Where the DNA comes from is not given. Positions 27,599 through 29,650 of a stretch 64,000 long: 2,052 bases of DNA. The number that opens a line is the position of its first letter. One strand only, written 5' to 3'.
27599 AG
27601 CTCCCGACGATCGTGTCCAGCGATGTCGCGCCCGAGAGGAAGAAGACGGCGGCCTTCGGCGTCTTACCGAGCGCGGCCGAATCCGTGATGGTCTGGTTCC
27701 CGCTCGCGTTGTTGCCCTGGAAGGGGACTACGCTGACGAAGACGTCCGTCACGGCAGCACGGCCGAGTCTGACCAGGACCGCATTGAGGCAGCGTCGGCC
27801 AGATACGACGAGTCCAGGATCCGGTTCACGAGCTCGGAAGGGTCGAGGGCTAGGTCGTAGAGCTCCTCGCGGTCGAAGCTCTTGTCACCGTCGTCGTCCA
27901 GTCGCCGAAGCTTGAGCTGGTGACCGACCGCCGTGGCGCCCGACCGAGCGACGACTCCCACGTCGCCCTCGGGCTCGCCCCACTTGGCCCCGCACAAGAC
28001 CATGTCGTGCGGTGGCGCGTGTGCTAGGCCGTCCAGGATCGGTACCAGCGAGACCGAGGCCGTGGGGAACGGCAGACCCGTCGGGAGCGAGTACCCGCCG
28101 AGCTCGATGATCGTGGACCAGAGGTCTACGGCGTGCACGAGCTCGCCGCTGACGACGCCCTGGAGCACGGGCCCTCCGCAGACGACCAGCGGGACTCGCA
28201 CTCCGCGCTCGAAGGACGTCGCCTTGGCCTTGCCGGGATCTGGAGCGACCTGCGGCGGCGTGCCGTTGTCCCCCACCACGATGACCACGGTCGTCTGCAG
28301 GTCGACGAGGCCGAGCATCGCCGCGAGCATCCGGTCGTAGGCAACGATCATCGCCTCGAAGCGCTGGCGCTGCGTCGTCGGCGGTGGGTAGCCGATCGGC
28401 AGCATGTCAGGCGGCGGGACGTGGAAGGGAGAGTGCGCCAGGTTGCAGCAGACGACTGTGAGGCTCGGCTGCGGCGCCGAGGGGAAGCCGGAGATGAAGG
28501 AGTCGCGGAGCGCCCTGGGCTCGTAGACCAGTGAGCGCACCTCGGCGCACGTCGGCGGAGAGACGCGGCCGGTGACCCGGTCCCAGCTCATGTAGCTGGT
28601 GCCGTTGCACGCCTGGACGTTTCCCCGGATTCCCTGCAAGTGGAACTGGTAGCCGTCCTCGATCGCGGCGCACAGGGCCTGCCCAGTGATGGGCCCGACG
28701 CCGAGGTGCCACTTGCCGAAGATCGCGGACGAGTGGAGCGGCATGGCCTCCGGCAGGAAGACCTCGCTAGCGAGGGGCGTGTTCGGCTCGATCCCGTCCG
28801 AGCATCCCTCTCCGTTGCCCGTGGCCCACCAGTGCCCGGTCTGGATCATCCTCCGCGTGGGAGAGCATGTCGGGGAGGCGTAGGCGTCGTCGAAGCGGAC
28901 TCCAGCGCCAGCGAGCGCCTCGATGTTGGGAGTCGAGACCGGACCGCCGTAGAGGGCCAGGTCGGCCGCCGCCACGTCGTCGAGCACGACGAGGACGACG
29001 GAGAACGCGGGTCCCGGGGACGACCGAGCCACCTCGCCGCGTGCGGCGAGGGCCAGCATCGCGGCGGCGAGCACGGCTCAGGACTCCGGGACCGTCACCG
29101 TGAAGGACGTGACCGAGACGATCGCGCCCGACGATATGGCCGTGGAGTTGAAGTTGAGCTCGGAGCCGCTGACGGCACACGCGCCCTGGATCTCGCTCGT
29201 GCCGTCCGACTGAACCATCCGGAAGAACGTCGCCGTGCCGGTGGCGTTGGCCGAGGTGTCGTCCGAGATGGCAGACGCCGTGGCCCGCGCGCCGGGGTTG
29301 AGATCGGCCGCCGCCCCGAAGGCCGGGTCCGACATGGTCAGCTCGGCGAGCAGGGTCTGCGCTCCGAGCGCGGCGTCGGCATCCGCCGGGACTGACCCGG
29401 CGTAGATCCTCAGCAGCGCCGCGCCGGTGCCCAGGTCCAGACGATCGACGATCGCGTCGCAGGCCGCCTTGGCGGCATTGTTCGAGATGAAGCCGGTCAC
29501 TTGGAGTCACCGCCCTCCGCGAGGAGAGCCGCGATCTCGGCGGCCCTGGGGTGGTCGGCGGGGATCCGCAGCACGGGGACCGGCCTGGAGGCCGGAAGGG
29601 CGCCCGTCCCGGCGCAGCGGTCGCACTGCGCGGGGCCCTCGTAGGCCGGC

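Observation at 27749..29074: Secreted Cys-type sulfatase encoded inside the virion-structural (late) operon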

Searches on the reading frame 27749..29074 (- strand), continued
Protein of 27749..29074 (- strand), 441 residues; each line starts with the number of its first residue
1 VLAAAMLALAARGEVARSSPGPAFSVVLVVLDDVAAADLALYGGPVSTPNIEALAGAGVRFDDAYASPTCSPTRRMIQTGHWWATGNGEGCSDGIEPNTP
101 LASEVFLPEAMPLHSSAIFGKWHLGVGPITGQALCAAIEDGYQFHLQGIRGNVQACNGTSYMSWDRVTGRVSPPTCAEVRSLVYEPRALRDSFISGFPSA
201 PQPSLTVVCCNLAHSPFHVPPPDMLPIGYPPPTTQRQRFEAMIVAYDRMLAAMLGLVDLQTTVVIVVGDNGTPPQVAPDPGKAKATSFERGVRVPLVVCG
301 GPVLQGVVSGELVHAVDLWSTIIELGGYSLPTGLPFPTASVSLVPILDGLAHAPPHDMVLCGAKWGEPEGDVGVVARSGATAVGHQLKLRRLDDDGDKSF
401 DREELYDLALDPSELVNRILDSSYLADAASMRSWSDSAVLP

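Call 84: fold_search(model_id=the predicted structure, library=pdb)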
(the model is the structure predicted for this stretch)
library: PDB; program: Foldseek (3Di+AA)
matches with E <= 10: 544; with E <= 0.001: 424
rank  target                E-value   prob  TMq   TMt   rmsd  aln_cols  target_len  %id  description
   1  6psm_D                1.7e-27  1.00  0.75  0.74   3.9       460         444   22  Crystal structure of PsS1_19B C77S in complex with kappa-neocarrabiose (released 2019-09-25)
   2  6psm_A                2.0e-27  1.00  0.74  0.73   4.2       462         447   22  Crystal structure of PsS1_19B C77S in complex with kappa-neocarrabiose (released 2019-09-25)
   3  6psm_F                2.2e-27  1.00  0.74  0.73   4.2       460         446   21  Crystal structure of PsS1_19B C77S in complex with kappa-neocarrabiose (released 2019-09-25)
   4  6psm_C                2.3e-27  1.00  0.75  0.74   4.3       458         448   22  Crystal structure of PsS1_19B C77S in complex with kappa-neocarrabiose (released 2019-09-25)
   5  6prm_D                1.0e-26  1.00  0.74  0.73   4.4       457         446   22  Crystal structure of apo PsS1_19B (released 2019-09-25)
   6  6prm_A                1.7e-26  1.00  0.74  0.73   4.7       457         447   22  Crystal structure of apo PsS1_19B (released 2019-09-25)
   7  1fsu_A                4.1e-26  1.00  0.74  0.69   7.3       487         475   18  Crystal Structure of 4-Sulfatase (human) (released 1998-02-04)
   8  9fo1                  6.0e-26  1.00  0.73  0.71   5.1       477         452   24  Family S1_16 sulfatase from metagenomic dataset AMOR (released 2025-01-22)
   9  3ed4_D                1.1e-25  1.00  0.70  0.66   5.5       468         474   21  Crystal structure of putative arylsulfatase from escherichia coli (released 2008-09-16)
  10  3ed4_B                3.1e-25  1.00  0.70  0.65   9.8       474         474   21  Crystal structure of putative arylsulfatase from escherichia coli (released 2008-09-16)
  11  3ed4_A                3.1e-25  1.00  0.69  0.66   5.7       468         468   20  Crystal structure of putative arylsulfatase from escherichia coli (released 2008-09-16)
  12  3ed4_C                4.2e-25  1.00  0.70  0.66   5.6       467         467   21  Crystal structure of putative arylsulfatase from escherichia coli (released 2008-09-16)
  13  7all_AAA              2.2e-24  1.00  0.71  0.63   6.6       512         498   18  A single sulfatase is required for metabolism of colonic mucin O-glycans and intestinal colonization by a symbiotic  (released 2021-10-13)
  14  9bav_B                3.1e-24  1.00  0.70  0.64   7.0       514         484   19  Structure of S1_15B, a lambda-carrageenan specific sulfatase, in complex with a carrageenoligosaccharide (released 2025-08-27)
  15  7stt                  4.5e-24  1.00  0.72  0.71   5.7       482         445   19  Crystal structure of sulfatase from Pedobacter yulinensis (released 2022-01-26)
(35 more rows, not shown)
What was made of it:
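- On S1 formylglycine-dependent sulfatase: Foldseek TM 0.70-0.75 over about 460 columns to many S1 structures (call 84).
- Closest known: Type-I. Same: Same two-domain fold (TM 0.70-0.75; call 84).
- All top structural neighbours are carbohydrate or aryl sulfatases (call 84).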

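Call 85: list_cluster_members(proteins=[P0001, P0002, P0043, P0092, P0122, P0063, P0048, P0074, P0112, P0117])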
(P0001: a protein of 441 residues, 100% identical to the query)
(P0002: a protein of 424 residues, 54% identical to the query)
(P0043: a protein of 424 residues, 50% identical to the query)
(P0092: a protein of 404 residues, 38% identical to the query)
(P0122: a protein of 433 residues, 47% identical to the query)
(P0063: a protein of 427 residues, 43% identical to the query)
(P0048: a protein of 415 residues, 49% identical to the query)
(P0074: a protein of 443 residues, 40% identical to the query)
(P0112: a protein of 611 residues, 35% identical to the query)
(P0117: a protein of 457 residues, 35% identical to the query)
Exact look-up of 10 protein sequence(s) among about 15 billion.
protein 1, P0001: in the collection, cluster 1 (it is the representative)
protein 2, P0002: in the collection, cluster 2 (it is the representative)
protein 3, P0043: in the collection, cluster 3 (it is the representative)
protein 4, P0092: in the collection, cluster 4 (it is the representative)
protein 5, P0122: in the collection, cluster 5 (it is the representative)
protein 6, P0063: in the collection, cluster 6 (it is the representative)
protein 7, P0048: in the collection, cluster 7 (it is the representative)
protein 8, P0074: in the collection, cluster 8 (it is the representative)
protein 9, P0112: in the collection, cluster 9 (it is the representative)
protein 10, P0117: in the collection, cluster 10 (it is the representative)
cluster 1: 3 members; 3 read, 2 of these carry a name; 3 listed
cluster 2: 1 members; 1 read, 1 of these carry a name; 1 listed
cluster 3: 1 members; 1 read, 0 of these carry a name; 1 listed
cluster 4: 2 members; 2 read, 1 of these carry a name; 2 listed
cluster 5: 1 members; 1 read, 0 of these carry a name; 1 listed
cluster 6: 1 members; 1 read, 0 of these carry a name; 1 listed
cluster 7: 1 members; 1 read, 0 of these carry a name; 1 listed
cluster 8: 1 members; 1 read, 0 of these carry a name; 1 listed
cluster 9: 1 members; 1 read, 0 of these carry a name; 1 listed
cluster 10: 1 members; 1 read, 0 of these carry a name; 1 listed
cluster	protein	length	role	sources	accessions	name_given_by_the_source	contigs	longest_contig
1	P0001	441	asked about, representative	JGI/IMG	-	arylsulfatase A-like enzyme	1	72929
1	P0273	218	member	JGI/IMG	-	arylsulfatase A-like enzyme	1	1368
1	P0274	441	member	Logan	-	-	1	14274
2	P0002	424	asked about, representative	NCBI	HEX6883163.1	MAG TPA: sulfatase-like hydrolase/transferase [Planctomycetota bacterium]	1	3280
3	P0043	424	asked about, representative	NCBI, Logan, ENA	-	-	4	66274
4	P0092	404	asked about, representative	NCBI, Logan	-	-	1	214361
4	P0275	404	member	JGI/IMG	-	arylsulfatase A-like enzyme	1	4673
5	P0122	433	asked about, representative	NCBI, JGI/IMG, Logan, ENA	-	-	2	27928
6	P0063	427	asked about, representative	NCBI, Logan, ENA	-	-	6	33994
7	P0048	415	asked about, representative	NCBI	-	-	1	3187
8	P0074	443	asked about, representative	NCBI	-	-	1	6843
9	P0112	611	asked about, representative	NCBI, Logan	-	-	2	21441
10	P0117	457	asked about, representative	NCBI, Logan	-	-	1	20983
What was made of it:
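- Tried and rejected: Host identification from source names: only one bin label, Planctomycetota for P0002 (call 85).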

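Call 91: search_protein_families(library=pfam, proteins=[L032:387-5648:+, L033:7262-12385:+, L034:7835-12403:+], max_evalue=0.001)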
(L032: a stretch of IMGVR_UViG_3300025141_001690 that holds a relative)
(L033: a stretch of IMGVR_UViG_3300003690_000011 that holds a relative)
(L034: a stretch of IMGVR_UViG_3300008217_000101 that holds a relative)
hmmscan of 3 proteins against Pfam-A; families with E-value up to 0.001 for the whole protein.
L032:387-5648:+ (1754 aa): 2 families
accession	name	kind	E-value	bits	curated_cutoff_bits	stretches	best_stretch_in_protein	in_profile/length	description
PF00884.28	Sulfatase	-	1.4e-29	103.8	25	2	1123-1512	74-300/301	Sulfatase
PF22670.1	Gp10_D3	-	0.0002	22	27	0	251-274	64-87/122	Baseplate wedge protein gp10 domain 3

L033:7262-12385:+ (1708 aa): 2 families
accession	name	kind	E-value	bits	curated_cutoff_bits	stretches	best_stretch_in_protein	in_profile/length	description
PF00884.28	Sulfatase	-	1.9e-29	103.4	25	2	1069-1465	74-301/301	Sulfatase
PF16347.10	SGSH_C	-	0.00024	21.7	29.3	1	1421-1495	9-74/154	N-sulphoglucosamine sulphohydrolase, C-terminal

L034:7835-12403:+ (1523 aa): 1 family
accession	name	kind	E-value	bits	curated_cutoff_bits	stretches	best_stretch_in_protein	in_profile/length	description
PF00884.28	Sulfatase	-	5.4e-29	101.9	25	2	897-1277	79-299/301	Sulfatase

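Call 93: search_protein_families(library=phrogs, proteins=[L033:2-1636:+, L033:1653-2690:+, L033:2989-5937:+, L033:5930-7258:+, L033:7262-12385:+, L033:12403-12867:+, L033:12849-14486:+, L033:14459-19042:+, L033:19046-20203:+], max_evalue=0.001)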
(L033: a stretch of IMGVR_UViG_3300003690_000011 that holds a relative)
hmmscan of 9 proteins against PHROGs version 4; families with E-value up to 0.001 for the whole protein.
L033:2-1636:+ (545 aa): 0 families

L033:1653-2690:+ (346 aa): 0 families

L033:2989-5937:+ (983 aa): 0 families

L033:5930-7258:+ (443 aa): 0 families

L033:7262-12385:+ (1708 aa): 1 family
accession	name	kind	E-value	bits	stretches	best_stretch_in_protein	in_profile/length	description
phrog_19870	-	unknown function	3.2e-11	44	1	1079-1465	83-342/459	-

L033:12403-12867:+ (155 aa): 2 families
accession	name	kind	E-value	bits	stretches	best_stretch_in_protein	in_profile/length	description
phrog_261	-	tail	3.2e-12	47.8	1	49-121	41-114/312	baseplate wedge subunit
phrog_43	-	tail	8.1e-12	45.9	1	47-121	14-88/126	baseplate wedge subunit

L033:12849-14486:+ (546 aa): 3 families
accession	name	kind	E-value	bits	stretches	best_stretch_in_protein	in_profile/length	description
phrog_219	-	tail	2.1e-32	113.5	1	33-511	5-449/598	baseplate wedge subunit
phrog_10646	-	tail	5.2e-23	81.9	2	32-122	26-116/1142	baseplate wedge subunit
phrog_1369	-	tail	0.00083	19.2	0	259-385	181-305/489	baseplate protein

L033:14459-19042:+ (1528 aa): 0 families

L033:19046-20203:+ (386 aa): 0 families
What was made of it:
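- In L033 the next two genes match baseplate-wedge families (call 93).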

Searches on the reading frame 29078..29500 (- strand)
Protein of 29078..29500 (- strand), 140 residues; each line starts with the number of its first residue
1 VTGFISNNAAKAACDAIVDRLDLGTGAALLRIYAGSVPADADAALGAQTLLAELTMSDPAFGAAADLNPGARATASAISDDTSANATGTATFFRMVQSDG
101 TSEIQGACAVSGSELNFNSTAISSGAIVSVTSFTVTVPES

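Call 3: search_protein_families(library=pfam, proteins=[window:29078-29500:-], max_evalue=0.01)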
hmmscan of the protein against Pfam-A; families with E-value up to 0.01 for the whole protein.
window:29078-29500:- (140 aa): 0 families

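Call 4: search_protein_families(library=phrogs, proteins=[window:29078-29500:-], max_evalue=0.01)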
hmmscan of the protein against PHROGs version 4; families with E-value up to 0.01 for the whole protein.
window:29078-29500:- (140 aa): 1 family
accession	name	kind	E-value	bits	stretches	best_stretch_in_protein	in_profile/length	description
phrog_3758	-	head and packaging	5.1e-34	118.2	1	4-139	4-139/140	virion structural protein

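Call 26: search_dna_similar(query=window:29078-29500:-, collection=phages, mode=protein, max_rows=25, max_evalue=0.001)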
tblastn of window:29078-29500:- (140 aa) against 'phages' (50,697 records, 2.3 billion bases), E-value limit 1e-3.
Records with a match: 95; places in all: 97; records where one place covers at least 80% of the query: 20.
Best place of each record, by identity: <60% 95.
By first word of the organism name: Mycobacterium 72; Pseudomonas 7; Vibrio 6; Rhizobium 5; Agrobacterium 4; Acidovorax 1.
By host as written in the record: Mycobacterium smegmatis mc2 155 50; Mycobacterium smegmatis mc#155 8; Mycobacterium sp. 6; - 6; Mycobacterium smegmatis mc2155 3; Pseudomonas aeruginosa 3; Rhizobium phaseoli IE4771 2; Agrobacterium sp. H13-3 2; and 14 more.
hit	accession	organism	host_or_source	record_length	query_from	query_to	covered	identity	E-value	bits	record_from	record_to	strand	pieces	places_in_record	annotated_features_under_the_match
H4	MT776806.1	Mycobacterium phage MrMiyagi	Mycobacterium smegmatis mc2 155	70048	32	139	77%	51.4%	2e-16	80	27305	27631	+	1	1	28: hypothetical protein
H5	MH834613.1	Mycobacterium phage Fowlmouth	Mycobacterium smegmatis mc2 155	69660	32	139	77%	51.4%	4e-16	79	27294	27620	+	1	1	28: hypothetical protein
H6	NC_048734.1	Mycobacterium phage Fowlmouth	Mycobacterium smegmatis mc2 155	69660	32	139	77%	51.4%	4e-16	79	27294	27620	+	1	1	28: virion structural protein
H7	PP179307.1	Vibrio phage 367.14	Vibrio mediterranei OcU_367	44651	11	136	90%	43.8%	5e-10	62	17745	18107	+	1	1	record has no annotation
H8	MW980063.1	Rhizobium phage RHph_N46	Rhizobium phaseoli sv. phaseoli IE1004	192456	1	139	99%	37.6%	3e-14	74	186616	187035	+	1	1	hypothetical protein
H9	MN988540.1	Rhizobium phage RHph_I42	Rhizobium phaseoli IE4771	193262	1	139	99%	37.6%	3e-14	74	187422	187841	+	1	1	hypothetical protein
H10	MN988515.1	Rhizobium phage RHph_N28_1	Rhizobium etli N731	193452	1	139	99%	37.6%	3e-14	74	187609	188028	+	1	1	hypothetical protein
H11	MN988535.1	Rhizobium phage RHph_N42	Rhizobium phaseoli IE4771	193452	1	139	99%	37.6%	3e-14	74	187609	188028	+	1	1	hypothetical protein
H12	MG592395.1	Vibrio phage 1.009.O._10N.261.51.C9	Vibrio lentus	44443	22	136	82%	44.1%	4e-8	56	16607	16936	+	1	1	hypothetical protein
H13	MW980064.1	Rhizobium phage RHEph12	Rhizobium phaseoli sv. giardinii IE4771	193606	1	139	99%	36.2%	6e-14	73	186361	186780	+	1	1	hypothetical protein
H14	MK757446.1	Mycobacterium phage Candle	Mycobacterium smegmatis mc#155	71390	30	139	79%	44.1%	6e-13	70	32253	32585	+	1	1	34: hypothetical protein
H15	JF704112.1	Mycobacterium phage Send513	Mycobacterium smegmatis mc2 155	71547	30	139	79%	44.1%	6e-13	70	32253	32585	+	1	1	34: hypothetical protein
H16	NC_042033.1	Mycobacterium phage Send513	Mycobacterium smegmatis mc2 155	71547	30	139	79%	44.1%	6e-13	70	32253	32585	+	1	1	34: virion structural protein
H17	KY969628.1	Mycobacterium phage Zenon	Mycobacterium smegmatis mc#155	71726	30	139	79%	44.1%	6e-13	70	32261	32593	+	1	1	hypothetical protein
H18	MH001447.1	Mycobacterium phage Nilo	Mycobacterium smegmatis mc2 155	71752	30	139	79%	44.1%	6e-13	70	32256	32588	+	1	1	35: hypothetical protein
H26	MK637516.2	Agrobacterium phage Milano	Agrobacterium tumefaciens C58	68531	1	134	96%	35.0%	2e-9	60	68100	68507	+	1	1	virion-associated protein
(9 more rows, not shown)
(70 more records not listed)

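Call 48: get_annotated_region(hit=H26, flank=6000)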
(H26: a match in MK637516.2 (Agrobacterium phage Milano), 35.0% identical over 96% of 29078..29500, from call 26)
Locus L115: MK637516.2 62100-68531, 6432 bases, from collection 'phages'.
description: Agrobacterium phage Milano, complete genome.
organism: Agrobacterium phage Milano (NCBI taxid 2557550)
taxonomy: Viruses; Duplodnaviria; Heunggongvirae; Uroviricota; Caudoviricetes; Schmittlotzvirus
host: Agrobacterium tumefaciens C58; source: rice stem extract; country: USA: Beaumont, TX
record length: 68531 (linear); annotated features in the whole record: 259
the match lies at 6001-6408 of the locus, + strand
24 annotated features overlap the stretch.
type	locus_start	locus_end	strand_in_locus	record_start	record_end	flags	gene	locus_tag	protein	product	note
CDS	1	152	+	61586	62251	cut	-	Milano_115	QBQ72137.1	hypothetical protein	-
regulatory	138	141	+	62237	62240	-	-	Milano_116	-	ribosome_binding_site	Milano_116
CDS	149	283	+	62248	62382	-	-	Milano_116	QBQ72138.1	hypothetical protein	-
regulatory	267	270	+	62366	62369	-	-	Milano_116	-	ribosome_binding_site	Milano_117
CDS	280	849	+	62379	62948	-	-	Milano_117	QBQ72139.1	S-adenosyl-L-methionine-dependent methyltransferase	InterPro domain IPR029063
regulatory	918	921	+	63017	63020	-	-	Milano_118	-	ribosome_binding_site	Milano_118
CDS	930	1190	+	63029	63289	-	-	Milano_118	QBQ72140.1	hypothetical protein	-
regulatory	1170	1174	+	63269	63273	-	-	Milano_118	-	ribosome_binding_site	Milano_119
CDS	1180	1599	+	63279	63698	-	-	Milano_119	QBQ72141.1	hypothetical protein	-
regulatory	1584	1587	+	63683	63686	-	-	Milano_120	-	ribosome_binding_site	Milano_120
CDS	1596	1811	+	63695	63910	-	-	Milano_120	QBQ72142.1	hypothetical protein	-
regulatory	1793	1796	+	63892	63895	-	-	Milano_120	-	ribosome_binding_site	Milano_121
CDS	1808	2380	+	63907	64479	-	-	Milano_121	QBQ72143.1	hypothetical protein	-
CDS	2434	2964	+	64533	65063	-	-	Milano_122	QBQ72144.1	terminase small subunit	-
regulatory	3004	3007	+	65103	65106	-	-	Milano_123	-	ribosome_binding_site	Milano_123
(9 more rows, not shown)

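Call 49: get_annotated_region(hit=H16, flank=5000)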
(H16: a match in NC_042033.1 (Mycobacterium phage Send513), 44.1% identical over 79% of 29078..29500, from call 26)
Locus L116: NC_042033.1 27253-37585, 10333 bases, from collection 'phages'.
description: Mycobacterium phage Send513, complete sequence.
organism: Mycobacterium phage Send513 (NCBI taxid 1034146)
taxonomy: Viruses; Duplodnaviria; Heunggongvirae; Uroviricota; Caudoviricetes; Papyrusvirus; Papyrusvirus send513
host: Mycobacterium smegmatis mc2 155; source: soil; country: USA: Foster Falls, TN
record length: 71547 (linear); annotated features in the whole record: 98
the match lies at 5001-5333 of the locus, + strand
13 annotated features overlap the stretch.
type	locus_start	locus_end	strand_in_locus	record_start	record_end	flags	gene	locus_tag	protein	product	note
CDS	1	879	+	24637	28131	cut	30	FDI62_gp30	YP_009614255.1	minor tail protein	gp30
CDS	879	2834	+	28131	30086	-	31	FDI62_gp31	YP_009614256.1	minor tail protein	gp31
CDS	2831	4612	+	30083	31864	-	32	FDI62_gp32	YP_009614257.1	minor tail protein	gp32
CDS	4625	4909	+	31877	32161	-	33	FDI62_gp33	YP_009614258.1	hypothetical protein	gp33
CDS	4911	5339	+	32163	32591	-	34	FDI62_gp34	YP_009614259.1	virion structural protein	gp34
CDS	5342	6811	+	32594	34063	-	35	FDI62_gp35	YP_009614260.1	endolysin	gp35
CDS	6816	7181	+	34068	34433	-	36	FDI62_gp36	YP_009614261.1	hypothetical protein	gp36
CDS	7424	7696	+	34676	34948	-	37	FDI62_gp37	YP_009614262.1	hypothetical protein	gp37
CDS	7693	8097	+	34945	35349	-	38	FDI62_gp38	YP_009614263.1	membrane protein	gp38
CDS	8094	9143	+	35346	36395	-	39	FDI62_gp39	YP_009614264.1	lysin B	gp39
CDS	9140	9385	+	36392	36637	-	40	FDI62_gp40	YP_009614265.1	glutaredoxin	gp40; glutaredoxin; NrdH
CDS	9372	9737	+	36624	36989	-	41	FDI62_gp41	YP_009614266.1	hypothetical protein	gp41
CDS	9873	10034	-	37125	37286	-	42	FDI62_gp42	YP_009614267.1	hypothetical protein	gp42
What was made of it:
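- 29078..29500 (-): 140-aa homologue of proteins annotated 'virion structural' or 'virion-associated', directly upstream of the sulfatase. phrog_3758 E 5.1e-34 (call 4). tblastn hits Send513 gp34, Milano gp127 and Vibrio CKB-S1 structural protein (calls 26, 48, 49).
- The upstream gene's homologues are annotated 'virion structural' or 'virion-associated' (calls 26, 48, 49).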
